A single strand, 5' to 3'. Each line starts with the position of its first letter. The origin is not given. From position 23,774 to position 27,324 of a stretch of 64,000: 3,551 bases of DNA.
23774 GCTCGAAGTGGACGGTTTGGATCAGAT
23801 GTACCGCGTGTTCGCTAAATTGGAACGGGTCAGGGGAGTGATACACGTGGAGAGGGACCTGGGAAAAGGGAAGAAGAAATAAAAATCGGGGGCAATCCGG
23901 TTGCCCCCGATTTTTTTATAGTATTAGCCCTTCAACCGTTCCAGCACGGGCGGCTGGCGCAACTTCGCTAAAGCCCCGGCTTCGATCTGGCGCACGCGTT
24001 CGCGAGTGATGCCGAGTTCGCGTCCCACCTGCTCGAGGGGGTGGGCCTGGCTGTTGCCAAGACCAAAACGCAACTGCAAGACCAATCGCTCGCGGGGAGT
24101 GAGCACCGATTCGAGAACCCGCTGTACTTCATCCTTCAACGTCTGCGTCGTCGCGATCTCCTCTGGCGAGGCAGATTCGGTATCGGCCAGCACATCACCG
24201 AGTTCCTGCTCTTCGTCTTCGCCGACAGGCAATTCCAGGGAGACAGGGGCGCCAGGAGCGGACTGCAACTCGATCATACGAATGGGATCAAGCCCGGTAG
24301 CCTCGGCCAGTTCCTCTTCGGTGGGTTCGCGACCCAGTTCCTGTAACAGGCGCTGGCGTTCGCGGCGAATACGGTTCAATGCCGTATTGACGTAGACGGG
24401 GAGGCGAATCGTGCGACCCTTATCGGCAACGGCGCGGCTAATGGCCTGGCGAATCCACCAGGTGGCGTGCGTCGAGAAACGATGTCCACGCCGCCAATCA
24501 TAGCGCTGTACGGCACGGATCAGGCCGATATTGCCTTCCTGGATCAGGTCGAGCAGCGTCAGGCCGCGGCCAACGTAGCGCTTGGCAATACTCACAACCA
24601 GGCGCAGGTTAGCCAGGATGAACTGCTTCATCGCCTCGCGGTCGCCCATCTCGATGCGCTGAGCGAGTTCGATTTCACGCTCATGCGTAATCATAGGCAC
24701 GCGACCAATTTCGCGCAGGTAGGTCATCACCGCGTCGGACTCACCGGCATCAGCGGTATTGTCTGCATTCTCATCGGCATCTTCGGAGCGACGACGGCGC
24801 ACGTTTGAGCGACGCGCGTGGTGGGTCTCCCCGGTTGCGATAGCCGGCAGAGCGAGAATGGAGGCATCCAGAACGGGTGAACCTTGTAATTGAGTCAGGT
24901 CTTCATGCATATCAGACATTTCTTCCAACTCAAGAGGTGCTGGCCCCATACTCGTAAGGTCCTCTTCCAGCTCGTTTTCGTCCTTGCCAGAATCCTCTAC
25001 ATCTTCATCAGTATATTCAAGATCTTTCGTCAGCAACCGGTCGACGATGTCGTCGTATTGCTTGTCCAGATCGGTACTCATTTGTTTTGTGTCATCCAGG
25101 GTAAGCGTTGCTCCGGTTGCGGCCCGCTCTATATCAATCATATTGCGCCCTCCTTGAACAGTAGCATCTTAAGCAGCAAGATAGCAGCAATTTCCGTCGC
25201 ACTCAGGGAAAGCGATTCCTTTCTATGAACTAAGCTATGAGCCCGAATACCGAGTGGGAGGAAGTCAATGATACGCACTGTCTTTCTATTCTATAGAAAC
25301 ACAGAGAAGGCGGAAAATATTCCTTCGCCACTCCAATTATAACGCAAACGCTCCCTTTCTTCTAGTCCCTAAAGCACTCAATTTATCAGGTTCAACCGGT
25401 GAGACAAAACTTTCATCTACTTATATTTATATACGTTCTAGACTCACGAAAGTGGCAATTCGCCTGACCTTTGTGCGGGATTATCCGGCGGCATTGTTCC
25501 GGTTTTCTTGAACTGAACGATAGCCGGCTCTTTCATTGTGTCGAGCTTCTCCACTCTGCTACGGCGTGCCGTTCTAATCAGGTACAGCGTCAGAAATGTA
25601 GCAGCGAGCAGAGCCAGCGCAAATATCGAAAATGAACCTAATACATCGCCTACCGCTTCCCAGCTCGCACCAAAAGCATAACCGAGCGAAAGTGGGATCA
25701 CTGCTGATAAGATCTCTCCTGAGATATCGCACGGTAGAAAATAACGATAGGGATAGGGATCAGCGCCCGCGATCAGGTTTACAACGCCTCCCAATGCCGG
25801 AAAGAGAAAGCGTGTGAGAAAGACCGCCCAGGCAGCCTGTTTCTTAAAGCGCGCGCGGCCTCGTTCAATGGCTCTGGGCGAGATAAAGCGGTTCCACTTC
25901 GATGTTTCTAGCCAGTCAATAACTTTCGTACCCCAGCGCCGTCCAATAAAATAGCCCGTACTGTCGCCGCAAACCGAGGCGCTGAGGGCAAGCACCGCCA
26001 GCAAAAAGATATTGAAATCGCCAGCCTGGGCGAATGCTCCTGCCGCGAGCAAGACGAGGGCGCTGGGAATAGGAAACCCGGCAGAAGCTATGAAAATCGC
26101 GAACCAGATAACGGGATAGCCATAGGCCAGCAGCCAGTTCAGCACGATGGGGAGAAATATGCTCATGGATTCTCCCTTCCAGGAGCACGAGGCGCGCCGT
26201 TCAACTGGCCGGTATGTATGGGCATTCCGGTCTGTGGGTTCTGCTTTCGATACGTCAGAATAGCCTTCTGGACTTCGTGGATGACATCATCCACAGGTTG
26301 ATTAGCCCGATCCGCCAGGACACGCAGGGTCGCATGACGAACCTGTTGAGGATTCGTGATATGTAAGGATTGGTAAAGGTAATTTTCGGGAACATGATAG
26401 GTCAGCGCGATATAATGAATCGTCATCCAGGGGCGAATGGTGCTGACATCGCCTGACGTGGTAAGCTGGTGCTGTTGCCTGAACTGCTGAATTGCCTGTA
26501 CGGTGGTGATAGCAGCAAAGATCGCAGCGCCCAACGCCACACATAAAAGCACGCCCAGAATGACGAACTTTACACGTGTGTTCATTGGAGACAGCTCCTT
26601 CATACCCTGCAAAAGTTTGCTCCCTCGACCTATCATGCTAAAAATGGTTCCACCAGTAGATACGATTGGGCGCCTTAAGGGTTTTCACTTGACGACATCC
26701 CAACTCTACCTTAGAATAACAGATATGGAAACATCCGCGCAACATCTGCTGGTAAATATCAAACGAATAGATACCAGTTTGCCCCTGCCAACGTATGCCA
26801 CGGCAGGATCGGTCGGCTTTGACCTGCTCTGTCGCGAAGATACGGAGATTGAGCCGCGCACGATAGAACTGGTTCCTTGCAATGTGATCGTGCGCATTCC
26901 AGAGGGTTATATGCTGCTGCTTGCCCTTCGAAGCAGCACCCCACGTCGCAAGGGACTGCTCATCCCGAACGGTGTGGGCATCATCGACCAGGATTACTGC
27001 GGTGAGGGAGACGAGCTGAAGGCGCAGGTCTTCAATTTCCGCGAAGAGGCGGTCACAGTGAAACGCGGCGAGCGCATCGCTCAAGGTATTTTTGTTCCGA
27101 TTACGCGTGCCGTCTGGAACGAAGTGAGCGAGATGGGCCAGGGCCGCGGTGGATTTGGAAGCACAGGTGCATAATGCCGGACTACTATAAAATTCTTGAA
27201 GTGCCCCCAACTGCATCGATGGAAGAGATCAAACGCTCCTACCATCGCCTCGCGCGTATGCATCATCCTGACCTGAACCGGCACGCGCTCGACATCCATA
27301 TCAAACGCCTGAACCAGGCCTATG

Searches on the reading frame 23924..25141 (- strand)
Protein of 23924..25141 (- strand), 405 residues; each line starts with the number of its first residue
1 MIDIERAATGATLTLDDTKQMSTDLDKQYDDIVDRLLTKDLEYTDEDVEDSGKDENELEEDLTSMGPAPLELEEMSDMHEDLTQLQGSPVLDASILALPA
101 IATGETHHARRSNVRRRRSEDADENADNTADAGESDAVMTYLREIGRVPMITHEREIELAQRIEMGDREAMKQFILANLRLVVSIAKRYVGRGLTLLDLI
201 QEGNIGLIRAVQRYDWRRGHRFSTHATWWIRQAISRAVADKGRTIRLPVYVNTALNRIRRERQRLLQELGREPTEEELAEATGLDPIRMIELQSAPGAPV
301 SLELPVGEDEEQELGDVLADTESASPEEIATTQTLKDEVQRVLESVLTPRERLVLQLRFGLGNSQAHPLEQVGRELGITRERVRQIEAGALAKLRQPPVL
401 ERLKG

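Call 3: search_protein_families(library=pfam, proteins=[window:23924-25141:-], max_evalue=0.01)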
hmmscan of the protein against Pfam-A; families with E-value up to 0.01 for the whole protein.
window:23924-25141:- (405 aa): 4 families
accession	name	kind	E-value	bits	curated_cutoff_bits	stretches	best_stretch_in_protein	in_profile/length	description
PF04542.20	Sigma70_r2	-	3.6e-21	75.2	24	1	175-244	2-71/71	Sigma-70 region 2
PF04539.22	Sigma70_r3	-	4.5e-21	75.2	25.3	1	254-328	2-76/78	Sigma-70 region 3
PF04545.22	Sigma70_r4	-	3e-16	59.1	24.1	1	346-396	4-50/50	Sigma-70, region 4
PF00140.25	Sigma70_r1_2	-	9e-13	48.4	22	1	136-168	1-33/34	Sigma-70 factor, region 1.2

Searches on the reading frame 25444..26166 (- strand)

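Call 66: search_protein_families(library=pfam, proteins=[window:25444-26166:-], max_evalue=0.001)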
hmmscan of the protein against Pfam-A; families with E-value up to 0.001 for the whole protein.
window:25444-26166:- (240 aa): 1 family
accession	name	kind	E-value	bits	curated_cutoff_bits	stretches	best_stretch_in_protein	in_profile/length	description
PF09335.16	VTT_dom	-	1.4e-14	55.1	33.9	1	33-163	1-122/123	VTT domain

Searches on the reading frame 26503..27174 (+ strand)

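Call 66: search_protein_families(library=pfam, proteins=[window:26503-27174:+], max_evalue=0.001)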
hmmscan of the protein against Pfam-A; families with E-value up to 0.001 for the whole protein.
window:26503-27174:+ (223 aa): 2 families
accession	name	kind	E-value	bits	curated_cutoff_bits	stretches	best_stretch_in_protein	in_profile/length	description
PF00692.24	dUTPase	-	2.2e-21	76.4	22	1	93-222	3-129/129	dUTPase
PF22769.1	DCD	-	0.00046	20.7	27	1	115-197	72-150/153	dCTP deaminase-like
